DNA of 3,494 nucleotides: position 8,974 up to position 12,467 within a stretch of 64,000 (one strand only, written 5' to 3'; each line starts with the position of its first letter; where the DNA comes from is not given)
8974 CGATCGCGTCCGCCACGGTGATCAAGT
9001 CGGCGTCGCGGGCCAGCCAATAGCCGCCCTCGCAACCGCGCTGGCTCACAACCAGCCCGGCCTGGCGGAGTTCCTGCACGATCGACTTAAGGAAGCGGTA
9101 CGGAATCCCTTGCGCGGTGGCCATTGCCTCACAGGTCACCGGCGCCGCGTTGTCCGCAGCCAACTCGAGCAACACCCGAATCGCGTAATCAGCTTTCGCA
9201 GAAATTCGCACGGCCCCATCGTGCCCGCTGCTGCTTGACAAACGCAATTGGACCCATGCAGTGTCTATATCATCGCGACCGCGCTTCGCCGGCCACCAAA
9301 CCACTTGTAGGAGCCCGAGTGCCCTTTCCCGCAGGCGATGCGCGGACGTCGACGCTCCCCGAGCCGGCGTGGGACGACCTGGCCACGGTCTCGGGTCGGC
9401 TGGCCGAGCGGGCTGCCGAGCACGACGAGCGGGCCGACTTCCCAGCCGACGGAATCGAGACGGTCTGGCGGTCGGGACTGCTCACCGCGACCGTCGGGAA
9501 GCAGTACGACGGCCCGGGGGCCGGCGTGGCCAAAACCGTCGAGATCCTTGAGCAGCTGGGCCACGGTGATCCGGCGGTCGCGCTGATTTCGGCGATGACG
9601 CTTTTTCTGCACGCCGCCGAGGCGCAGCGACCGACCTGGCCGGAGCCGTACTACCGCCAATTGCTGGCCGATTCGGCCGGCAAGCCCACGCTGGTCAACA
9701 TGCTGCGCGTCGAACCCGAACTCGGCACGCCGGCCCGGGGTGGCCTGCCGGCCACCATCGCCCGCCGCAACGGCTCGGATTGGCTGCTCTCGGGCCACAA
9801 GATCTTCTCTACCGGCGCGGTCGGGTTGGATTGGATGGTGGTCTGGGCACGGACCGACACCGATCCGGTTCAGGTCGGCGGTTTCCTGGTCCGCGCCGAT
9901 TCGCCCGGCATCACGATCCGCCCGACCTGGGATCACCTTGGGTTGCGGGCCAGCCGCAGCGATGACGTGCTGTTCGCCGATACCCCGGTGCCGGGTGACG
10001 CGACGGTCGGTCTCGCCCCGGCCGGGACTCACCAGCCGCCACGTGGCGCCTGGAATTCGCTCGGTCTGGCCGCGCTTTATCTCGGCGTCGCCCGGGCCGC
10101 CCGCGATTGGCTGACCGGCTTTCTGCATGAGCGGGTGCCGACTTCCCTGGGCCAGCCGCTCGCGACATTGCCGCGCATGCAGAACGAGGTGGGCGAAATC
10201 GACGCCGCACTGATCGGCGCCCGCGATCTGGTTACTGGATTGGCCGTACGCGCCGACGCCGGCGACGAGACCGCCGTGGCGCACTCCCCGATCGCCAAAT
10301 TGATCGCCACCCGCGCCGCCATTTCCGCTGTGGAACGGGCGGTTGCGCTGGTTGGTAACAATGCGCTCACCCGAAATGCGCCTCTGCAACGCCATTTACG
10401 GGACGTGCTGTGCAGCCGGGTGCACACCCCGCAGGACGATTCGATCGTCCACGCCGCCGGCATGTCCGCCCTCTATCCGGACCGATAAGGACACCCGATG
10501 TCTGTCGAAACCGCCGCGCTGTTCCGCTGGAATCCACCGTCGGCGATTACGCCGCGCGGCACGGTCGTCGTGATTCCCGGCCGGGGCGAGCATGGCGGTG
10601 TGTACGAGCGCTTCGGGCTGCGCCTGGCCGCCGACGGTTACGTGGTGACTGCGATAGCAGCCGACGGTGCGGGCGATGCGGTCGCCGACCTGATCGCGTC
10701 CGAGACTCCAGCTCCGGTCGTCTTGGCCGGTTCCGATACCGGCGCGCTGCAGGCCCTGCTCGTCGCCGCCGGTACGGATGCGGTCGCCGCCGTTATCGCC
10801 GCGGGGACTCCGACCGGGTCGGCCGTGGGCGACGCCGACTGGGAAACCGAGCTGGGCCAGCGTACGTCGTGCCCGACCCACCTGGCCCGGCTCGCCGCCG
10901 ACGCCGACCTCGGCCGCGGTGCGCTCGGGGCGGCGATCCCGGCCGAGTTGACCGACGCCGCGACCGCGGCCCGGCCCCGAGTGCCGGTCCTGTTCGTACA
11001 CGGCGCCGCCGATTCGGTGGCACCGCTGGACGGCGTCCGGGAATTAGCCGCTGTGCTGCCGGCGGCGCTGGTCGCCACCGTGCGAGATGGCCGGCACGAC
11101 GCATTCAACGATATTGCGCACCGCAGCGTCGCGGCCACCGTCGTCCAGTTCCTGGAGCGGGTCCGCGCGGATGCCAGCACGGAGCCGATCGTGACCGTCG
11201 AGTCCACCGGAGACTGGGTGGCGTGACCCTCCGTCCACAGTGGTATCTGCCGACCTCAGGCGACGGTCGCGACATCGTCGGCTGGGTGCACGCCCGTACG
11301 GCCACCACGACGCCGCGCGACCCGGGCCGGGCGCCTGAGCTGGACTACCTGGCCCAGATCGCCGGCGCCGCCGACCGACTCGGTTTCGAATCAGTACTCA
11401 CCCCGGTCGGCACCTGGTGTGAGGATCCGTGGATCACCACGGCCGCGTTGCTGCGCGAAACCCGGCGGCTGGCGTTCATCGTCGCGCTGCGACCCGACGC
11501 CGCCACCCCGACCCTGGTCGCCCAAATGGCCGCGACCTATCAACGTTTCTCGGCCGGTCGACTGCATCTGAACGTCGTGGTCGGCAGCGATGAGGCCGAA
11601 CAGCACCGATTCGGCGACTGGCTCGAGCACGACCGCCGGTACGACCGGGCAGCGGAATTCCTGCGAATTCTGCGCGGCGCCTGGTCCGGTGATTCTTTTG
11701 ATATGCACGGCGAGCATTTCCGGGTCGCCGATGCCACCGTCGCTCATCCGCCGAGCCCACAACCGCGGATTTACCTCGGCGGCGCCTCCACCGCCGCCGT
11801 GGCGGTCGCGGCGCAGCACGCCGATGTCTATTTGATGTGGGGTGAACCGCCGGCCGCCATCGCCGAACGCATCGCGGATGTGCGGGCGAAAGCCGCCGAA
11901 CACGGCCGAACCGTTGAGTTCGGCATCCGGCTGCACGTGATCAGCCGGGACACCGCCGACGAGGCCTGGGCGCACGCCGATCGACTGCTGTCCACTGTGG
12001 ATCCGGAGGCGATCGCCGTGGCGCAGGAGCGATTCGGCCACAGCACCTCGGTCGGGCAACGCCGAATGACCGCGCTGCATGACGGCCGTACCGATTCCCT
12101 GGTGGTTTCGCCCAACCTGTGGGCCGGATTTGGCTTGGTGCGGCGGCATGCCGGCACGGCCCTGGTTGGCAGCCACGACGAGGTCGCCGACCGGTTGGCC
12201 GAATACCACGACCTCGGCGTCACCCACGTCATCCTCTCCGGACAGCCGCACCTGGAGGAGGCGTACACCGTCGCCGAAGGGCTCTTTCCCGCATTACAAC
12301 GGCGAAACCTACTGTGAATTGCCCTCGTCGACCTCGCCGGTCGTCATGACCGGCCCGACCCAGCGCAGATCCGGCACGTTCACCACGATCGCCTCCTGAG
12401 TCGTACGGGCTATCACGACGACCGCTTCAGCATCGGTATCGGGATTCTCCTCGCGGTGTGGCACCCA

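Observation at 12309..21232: Ten-gene coupled operon joining an SsuD-like monooxygenase, a sugar ABC importer and a split Tm-1-like pair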

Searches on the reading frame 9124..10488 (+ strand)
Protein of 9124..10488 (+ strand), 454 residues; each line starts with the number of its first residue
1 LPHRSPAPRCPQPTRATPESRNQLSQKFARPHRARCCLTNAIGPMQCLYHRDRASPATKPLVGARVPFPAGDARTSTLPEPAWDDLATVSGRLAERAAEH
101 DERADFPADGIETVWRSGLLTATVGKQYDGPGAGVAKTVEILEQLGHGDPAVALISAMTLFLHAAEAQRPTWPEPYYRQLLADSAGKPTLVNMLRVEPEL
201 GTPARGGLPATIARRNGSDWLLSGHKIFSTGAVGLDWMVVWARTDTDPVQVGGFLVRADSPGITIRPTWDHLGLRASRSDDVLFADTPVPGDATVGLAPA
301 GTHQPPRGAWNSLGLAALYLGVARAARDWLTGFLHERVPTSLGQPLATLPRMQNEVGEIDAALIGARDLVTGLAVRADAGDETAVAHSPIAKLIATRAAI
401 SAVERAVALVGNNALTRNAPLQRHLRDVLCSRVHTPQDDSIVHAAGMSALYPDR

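Call 46: search_protein_families(library=pfam, proteins=[window:9124-10488:+], max_evalue=0.0001)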
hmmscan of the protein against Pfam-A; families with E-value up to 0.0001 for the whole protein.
window:9124-10488:+ (454 aa): 4 families
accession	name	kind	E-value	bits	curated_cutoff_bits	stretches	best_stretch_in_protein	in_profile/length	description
PF08028.16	Acyl-CoA_dh_2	-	1.8e-19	70.8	22.7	1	313-435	1-130/134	Acyl-CoA dehydrogenase, C-terminal domain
PF00441.29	Acyl-CoA_dh_1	-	7e-15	55.9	22.4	1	313-432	16-132/150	Acyl-CoA dehydrogenase, C-terminal domain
PF02770.24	Acyl-CoA_dh_M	-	9.2e-15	55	33.3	1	197-286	6-96/97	Acyl-CoA dehydrogenase, middle domain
PF02771.21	Acyl-CoA_dh_N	-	8.7e-09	36.2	22.9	1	90-171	16-104/113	Acyl-CoA dehydrogenase, N-terminal domain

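Call 61: search_protein_families(library=ncbifam, proteins=[window:9124-10488:+], max_evalue=1e-10)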
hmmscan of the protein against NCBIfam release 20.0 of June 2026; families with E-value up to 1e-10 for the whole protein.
window:9124-10488:+ (454 aa): 13 families
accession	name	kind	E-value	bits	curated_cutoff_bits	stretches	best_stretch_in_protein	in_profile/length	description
TIGR04022.1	sulfur_SfnB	equivalog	1.2e-28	100.1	430.9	1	89-437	17-365/391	SfnB family sulfur acquisition oxidoreductase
NF045652.1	ProlPCPDhRedW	equivalog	4.9e-28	98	650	1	103-435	30-359/376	L-prolyl-[peptidyl-carrier protein] dehydrogenase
NF042439.1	SulpropCoADesulf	equivalog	2.3e-27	95.7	600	1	91-428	10-349/379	3-sulfinopropanoyl-CoA desulfinase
NF042972.1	AcrlCoAredClosAcrC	equivalog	2.3e-27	95.6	640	1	93-429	24-356/378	acryloyl-CoA reductase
NF049984.1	Rv1679_FadE16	equivalog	4.3e-27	95.3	600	1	89-442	8-358/371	Rv1679 family acyl-CoA dehydrogenase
NF053553.1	prodigi_MBC_PigA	equivalog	2.5e-21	76.2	500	1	94-436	25-366/381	prodigiosin MBC biosynthesis dehydrogenase PigA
NF043006.1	CyhCrbnylCoADH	equivalog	2.6e-20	72.8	650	1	89-430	19-356/380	cyclohexane-1-carbonyl-CoA dehydrogenase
NF008997.0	PRK12341.1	equivalog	2.2e-17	63.2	537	1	99-448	31-375/382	acyl-CoA dehydrogenase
NF002885.1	PRK03354.1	equivalog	8.5e-17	61.2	540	1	98-450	30-374/378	crotonobetainyl-CoA dehydrogenase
TIGR03207.1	cyc_hxne_CoA_dh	equivalog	2.4e-15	56.1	575.35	1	112-432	39-354/372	cyclohexanecarboxyl-CoA dehydrogenase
NF045552.1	GlutCoADH_Des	equivalog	6.4e-14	51.9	470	1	97-428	28-358/387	glutaryl-CoA dehydrogenase Acd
NF052270.1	Staph_DH_FadE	equivalog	1.1e-11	44.2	600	1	196-427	145-371/400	acyl-CoA dehydrogenase FadE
NF045629.1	monooxsub_HsaA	equivalog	1.3e-11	43.9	450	0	218-438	119-361/383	3-hydroxy-9,10-secoandrosta-1,3,5(10)-triene-9,17-dione monooxygenase oxygenase subunit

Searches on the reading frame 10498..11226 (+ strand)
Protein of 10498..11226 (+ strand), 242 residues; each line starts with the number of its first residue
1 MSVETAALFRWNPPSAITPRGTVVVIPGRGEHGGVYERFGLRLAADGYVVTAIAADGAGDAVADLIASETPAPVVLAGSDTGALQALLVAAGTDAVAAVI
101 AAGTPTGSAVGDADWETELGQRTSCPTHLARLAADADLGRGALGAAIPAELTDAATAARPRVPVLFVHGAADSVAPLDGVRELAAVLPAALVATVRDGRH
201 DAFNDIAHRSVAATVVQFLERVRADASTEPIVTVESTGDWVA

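Call 46: search_protein_families(library=pfam, proteins=[window:10498-11226:+], max_evalue=0.0001)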
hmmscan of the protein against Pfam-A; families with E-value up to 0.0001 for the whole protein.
window:10498-11226:+ (242 aa): 2 families
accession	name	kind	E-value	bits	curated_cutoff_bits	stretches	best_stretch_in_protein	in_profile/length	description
PF12146.15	Hydrolase_4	-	5.2e-13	49.3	27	1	19-60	3-44/239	Serine aminopeptidase, S33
PF08386.16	Abhydrolase_4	-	2.4e-06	28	21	1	155-226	29-98/103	TAP-like protein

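Call 61: search_protein_families(library=ncbifam, proteins=[window:10498-11226:+], max_evalue=1e-10)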
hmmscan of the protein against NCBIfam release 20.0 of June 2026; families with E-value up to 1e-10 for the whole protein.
window:10498-11226:+ (242 aa): 0 families

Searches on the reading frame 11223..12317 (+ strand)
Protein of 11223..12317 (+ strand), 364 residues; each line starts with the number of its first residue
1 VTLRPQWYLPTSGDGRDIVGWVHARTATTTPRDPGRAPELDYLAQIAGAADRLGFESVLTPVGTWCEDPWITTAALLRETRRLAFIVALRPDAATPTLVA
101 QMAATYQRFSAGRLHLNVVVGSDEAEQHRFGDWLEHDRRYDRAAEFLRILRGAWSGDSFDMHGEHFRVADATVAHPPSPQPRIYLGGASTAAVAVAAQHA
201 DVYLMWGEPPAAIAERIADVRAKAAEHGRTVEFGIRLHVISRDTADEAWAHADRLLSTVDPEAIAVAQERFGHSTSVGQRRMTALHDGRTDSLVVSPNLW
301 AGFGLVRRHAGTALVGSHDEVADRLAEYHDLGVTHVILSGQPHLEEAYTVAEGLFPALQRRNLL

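Call 46: search_protein_families(library=pfam, proteins=[window:11223-12317:+], max_evalue=0.0001)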
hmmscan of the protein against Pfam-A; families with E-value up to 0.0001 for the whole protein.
window:11223-12317:+ (364 aa): 1 family
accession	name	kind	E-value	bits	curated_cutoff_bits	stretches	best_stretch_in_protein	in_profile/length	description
PF00296.26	Bac_luciferase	-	1.2e-70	238.9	27.9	1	33-335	14-314/314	Luciferase-like monooxygenase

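Call 61: search_protein_families(library=ncbifam, proteins=[window:11223-12317:+], max_evalue=1e-10)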
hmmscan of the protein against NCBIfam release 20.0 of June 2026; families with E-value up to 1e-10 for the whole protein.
window:11223-12317:+ (364 aa): 14 families
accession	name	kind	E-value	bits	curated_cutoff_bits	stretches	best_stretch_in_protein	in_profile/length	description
NF001939.1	PRK00719.1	subfamily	2.1e-131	438.2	510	1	7-360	4-348/373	alkanesulfonate monooxygenase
TIGR03565.1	alk_sulf_monoox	equivalog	1e-129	432.5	518.2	1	7-358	4-346/346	FMNH2-dependent alkanesulfonate monooxygenase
TIGR04021.1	LLM_DMSO2_sfnG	equivalog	6.4e-54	183.6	382.95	1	39-346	26-332/350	dimethylsulfone monooxygenase SfnG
TIGR03612.1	RutA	equivalog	5.5e-28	98.5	498.3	1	76-345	74-336/355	pyrimidine utilization protein A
TIGR03860.1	FMN_nitrolo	subfamily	1.1e-27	97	279.7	2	61-160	65-164/422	NtaA/DmoA family FMN-dependent monooxygenase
TIGR03619.1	F420_Rv2161c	subfamily_domain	9.9e-27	94.1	166.9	1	67-235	44-214/247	TIGR03619 family F420-dependent LLM class oxidoreductase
TIGR03560.1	F420_Rv1855c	subfamily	1.3e-20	74.2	231.4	1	62-231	45-219/227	TIGR03560 family F420-dependent LLM class oxidoreductase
TIGR03564.1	F420_MSMEG_4879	subfamily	3.6e-20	72.7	234.25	1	46-258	4-217/265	TIGR03564 family F420-dependent LLM class oxidoreductase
TIGR03557.1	F420_G6P_family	subfamily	3.7e-16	59.1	210.4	1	95-216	77-197/316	TIGR03557 family F420-dependent LLM class oxidoreductase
TIGR03854.1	F420_MSMEG_3544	hypoth_equivalog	3.6e-15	56.1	295.6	1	65-264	39-241/290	TIGR03854 family LLM class F420-dependent oxidoreductase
TIGR03621.1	F420_MSMEG_2516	subfamily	3.4e-14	52.6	213.15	1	42-264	15-247/295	TIGR03621 family F420-dependent LLM class oxidoreductase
TIGR04024.1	F420_NP1902A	hypoth_equivalog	4.6e-13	48.6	345.4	1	38-225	12-198/330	TIGR04024 family LLM class F420-dependent oxidoreductase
TIGR03885.1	flavin_revert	hypoth_equivalog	1.3e-11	44.3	398.7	1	70-251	50-229/315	TIGR03885 family FMN-dependent LLM class oxidoreductase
TIGR04465.1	ArgArg_F420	equivalog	5.1e-11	42.2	470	1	68-239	95-268/364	F420-dependent hydroxymycolic acid dehydrogenase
